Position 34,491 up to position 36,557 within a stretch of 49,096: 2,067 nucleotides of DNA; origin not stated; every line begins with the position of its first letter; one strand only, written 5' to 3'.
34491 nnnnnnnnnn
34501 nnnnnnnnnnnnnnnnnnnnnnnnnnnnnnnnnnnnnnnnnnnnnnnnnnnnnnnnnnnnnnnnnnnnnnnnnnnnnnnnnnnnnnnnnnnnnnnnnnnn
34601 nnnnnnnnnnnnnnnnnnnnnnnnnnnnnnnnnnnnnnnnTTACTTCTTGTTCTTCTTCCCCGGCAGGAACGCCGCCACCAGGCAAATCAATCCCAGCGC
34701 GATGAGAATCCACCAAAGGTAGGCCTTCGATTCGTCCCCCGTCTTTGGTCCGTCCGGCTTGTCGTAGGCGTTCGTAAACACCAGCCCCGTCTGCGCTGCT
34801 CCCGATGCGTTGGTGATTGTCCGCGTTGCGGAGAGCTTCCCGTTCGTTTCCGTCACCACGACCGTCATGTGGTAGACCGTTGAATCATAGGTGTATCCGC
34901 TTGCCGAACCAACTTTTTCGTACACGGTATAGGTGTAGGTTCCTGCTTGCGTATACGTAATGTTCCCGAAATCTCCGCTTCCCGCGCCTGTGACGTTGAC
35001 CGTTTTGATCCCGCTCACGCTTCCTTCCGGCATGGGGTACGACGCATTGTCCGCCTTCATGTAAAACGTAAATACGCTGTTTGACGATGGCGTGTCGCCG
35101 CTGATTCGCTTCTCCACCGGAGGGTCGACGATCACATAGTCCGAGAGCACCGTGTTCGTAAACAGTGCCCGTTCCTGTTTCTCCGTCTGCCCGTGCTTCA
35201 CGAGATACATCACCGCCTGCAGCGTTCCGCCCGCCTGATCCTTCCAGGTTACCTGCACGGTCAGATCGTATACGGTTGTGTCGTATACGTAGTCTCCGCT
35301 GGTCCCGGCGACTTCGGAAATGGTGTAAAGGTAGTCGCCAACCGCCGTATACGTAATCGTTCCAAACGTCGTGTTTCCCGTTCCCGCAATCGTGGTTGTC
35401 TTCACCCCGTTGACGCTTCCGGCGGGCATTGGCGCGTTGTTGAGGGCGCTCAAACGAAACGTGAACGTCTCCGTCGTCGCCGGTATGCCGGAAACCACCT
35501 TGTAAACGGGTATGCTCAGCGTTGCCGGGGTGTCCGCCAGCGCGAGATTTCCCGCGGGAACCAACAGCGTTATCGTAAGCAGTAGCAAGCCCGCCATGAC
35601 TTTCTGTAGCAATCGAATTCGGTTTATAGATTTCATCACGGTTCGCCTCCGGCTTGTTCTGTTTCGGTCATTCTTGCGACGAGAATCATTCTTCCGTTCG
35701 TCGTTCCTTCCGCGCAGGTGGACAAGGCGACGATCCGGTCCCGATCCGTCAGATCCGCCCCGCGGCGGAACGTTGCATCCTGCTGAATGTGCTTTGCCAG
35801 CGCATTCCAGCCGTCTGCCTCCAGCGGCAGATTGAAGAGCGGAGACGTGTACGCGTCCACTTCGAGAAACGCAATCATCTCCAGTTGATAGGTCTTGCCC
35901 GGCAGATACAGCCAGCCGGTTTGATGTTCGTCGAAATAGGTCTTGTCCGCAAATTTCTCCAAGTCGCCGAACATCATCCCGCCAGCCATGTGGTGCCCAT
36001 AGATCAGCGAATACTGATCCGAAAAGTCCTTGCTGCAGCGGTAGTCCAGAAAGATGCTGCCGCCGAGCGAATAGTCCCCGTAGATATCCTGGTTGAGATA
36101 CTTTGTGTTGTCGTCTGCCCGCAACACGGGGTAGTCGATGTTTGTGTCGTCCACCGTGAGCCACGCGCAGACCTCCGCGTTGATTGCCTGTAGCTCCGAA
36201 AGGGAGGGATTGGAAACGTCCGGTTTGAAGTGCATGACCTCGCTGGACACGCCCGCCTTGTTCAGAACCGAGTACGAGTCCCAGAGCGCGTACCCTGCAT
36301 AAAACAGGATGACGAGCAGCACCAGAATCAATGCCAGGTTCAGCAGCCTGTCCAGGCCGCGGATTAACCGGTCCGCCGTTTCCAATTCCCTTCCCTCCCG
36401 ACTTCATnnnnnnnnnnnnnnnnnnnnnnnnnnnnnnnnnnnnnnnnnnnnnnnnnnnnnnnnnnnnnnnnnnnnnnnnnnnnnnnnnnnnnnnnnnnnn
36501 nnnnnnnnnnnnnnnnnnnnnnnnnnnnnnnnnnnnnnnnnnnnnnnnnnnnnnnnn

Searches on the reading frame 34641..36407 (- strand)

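Call 5: search_protein_families(library=pfam, proteins=[window:34641-36407:-], max_evalue=0.001)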
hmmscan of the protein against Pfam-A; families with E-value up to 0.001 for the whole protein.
window:34641-36407:- (588 aa): 1 family
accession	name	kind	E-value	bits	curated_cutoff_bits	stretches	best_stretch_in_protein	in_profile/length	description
PF12892.13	FctA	-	3e-39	134.9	22.1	2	431-548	3-119/120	Spy0128-like isopeptide containing domain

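Call 66: search_protein_families(library=ncbifam, proteins=[window:34641-36407:-], max_evalue=0.001)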
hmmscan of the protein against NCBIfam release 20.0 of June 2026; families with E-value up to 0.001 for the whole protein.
window:34641-36407:- (588 aa): 1 family
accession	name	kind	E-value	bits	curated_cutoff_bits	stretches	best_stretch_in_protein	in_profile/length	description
TIGR03786.1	strep_pil_rpt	domain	1.1e-31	108.9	31.85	2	480-549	1-70/70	streptococcal pilin isopeptide linkage domain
